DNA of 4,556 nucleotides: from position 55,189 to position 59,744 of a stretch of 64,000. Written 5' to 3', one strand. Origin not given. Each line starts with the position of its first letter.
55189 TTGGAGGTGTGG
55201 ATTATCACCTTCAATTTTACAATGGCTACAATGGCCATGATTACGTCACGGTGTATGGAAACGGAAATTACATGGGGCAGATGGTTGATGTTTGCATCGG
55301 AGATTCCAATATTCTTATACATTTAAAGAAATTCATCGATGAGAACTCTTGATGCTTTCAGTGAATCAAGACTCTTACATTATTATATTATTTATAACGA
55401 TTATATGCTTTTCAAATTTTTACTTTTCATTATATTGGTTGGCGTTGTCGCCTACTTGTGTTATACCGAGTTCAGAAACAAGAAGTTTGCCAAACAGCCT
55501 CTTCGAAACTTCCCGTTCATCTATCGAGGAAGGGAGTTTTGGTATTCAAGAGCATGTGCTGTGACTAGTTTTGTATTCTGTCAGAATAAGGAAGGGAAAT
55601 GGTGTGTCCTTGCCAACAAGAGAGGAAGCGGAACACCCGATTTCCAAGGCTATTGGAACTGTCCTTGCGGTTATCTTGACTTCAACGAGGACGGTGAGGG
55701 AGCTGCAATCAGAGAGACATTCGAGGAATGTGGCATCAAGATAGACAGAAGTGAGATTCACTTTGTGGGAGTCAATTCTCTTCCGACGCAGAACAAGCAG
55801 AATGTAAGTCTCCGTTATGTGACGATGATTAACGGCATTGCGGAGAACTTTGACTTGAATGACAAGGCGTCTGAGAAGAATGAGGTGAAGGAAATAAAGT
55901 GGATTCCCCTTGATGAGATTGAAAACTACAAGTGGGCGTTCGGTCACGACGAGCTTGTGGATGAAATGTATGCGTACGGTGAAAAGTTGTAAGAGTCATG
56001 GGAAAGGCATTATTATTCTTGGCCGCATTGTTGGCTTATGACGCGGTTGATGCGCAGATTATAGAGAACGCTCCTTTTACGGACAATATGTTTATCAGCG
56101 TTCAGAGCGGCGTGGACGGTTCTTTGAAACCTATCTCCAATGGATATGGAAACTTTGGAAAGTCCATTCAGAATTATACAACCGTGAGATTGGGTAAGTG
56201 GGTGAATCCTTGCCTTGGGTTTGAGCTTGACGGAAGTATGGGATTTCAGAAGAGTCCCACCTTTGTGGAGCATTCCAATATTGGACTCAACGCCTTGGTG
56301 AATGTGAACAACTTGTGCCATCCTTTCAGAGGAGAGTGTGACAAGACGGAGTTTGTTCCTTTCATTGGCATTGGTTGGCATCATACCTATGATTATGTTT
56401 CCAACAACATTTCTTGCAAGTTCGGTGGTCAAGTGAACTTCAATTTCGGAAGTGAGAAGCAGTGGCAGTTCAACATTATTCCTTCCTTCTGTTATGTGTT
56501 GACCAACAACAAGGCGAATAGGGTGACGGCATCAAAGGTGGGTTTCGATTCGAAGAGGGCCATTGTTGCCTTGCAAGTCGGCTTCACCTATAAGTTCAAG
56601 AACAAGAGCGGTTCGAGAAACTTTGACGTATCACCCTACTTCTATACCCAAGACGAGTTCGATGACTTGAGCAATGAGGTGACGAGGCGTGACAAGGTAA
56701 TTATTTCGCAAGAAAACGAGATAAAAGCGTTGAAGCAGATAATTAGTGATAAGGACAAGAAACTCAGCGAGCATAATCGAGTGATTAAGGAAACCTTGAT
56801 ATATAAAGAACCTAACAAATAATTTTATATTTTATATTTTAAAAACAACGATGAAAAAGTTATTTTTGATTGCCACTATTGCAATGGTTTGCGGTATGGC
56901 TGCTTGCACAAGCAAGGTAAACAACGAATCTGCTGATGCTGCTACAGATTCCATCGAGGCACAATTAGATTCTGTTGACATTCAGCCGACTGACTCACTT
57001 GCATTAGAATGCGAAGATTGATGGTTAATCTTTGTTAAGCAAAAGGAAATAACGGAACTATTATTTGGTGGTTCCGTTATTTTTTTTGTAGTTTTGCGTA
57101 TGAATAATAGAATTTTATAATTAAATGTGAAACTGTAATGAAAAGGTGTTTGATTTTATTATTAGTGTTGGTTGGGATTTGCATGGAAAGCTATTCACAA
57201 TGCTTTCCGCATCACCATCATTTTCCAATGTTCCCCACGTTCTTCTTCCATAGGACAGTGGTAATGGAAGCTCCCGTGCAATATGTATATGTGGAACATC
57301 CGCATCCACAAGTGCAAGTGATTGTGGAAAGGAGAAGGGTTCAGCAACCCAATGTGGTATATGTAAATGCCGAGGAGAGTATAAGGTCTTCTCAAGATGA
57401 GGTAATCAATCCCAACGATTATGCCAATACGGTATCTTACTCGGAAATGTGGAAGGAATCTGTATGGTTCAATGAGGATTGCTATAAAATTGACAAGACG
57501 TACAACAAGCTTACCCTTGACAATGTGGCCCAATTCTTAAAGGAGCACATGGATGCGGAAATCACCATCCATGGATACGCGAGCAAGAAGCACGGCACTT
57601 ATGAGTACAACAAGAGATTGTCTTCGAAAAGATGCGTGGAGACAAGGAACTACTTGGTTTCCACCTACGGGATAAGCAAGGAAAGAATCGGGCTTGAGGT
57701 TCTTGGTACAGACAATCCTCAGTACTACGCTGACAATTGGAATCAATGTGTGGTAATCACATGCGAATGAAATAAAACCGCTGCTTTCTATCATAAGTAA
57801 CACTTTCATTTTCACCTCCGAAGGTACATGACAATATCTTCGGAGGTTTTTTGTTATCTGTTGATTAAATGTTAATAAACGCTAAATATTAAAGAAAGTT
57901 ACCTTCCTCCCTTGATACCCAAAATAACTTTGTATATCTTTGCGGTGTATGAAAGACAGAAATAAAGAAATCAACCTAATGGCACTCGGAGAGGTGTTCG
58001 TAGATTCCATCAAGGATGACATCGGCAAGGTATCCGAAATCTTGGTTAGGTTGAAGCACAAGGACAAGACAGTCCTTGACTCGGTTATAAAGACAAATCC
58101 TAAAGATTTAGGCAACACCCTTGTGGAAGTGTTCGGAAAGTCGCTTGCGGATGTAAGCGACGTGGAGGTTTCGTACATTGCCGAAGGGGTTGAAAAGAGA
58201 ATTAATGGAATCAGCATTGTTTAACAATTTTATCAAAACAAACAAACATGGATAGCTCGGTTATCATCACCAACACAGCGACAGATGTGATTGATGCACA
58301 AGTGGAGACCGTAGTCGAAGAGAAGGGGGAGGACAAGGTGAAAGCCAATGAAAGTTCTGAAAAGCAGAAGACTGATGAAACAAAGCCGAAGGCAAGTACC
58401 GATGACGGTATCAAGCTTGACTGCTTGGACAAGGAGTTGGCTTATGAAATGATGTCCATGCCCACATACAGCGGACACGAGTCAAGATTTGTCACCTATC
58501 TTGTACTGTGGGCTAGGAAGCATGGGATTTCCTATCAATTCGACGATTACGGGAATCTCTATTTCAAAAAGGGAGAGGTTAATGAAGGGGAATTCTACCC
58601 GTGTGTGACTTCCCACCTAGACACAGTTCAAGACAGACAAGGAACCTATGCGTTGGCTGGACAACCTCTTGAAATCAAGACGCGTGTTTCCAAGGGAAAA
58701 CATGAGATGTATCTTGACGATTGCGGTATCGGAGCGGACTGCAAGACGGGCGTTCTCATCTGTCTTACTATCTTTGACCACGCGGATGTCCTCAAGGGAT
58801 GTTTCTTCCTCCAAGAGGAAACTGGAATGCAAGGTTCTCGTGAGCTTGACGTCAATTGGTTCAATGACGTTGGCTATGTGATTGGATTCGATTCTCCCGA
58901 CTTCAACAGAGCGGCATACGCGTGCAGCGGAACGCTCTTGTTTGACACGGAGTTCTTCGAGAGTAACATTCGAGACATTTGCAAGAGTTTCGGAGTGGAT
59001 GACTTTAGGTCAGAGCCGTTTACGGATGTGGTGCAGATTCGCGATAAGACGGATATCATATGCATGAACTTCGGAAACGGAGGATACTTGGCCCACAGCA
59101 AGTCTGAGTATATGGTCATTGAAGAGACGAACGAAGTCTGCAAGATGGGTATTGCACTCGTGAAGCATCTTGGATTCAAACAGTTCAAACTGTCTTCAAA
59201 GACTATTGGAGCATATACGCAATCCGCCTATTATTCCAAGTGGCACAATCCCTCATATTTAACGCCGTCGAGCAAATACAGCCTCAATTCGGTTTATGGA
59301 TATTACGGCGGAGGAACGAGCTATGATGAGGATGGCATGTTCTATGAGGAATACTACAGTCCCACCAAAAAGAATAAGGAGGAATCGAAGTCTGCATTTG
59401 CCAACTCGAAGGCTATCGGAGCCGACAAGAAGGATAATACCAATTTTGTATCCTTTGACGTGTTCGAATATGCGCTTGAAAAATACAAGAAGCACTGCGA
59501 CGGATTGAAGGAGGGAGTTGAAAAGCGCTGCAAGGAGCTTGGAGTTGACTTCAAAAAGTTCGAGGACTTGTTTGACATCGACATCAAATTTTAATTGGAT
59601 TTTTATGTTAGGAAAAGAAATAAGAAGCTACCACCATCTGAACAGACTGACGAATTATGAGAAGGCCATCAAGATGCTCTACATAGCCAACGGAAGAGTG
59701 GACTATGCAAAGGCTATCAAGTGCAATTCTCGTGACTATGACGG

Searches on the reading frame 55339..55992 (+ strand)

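Call 75: search_protein_families(library=phrogs, proteins=[window:55339-55992:+], max_evalue=0.001)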
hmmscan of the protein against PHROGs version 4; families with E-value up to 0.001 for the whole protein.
window:55339-55992:+ (217 aa): 4 families
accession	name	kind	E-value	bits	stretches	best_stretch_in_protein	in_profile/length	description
phrog_1198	-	other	2.8e-14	54.5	1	76-208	40-164/253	MutT/NUDIX hydrolase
phrog_1185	-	other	1.2e-05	25.9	1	90-164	164-238/301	nudix hydrolase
phrog_19657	-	other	4.9e-05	24.3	1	104-190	59-146/176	nudix hydrolase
phrog_6216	-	unknown function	0.00081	19.2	1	103-194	23-98/545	-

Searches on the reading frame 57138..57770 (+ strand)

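Call 75: search_protein_families(library=phrogs, proteins=[window:57138-57770:+], max_evalue=0.001)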
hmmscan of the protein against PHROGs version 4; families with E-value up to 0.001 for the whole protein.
window:57138-57770:+ (210 aa): 2 families
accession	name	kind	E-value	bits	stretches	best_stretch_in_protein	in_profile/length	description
phrog_26111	-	moron, auxiliary metabolic gene and host takeover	1.9e-09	37.8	1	104-197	227-313/327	membrane protein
phrog_7897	-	unknown function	4.9e-09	37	1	106-195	215-302/327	-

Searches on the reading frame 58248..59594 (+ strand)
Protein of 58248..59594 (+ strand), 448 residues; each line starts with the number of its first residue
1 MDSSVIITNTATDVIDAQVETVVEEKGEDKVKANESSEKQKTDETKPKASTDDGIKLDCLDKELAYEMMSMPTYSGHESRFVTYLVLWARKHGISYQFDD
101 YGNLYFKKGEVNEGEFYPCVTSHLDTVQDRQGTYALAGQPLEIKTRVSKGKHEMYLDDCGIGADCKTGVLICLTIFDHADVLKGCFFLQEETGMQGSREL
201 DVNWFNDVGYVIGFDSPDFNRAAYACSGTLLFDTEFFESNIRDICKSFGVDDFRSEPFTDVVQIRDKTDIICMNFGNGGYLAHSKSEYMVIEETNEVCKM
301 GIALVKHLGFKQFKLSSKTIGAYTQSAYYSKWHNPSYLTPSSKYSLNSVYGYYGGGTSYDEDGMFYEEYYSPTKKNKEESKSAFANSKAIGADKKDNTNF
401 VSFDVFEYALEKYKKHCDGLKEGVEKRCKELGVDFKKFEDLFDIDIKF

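Call 10: search_protein_families(library=pfam, proteins=[window:58248-59594:+], max_evalue=0.001)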
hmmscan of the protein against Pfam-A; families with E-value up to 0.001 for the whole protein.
window:58248-59594:+ (448 aa): 0 families

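Call 63: search_protein_families(library=phrogs, proteins=[window:58248-59594:+], max_evalue=0.001)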
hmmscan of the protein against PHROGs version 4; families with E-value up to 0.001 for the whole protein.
window:58248-59594:+ (448 aa): 2 families
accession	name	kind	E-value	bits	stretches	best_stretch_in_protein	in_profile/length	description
phrog_4191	-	other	2e-27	97.2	1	61-299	4-235/342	peptidase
phrog_18553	-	unknown function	3.1e-07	30.6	1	67-234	18-188/485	-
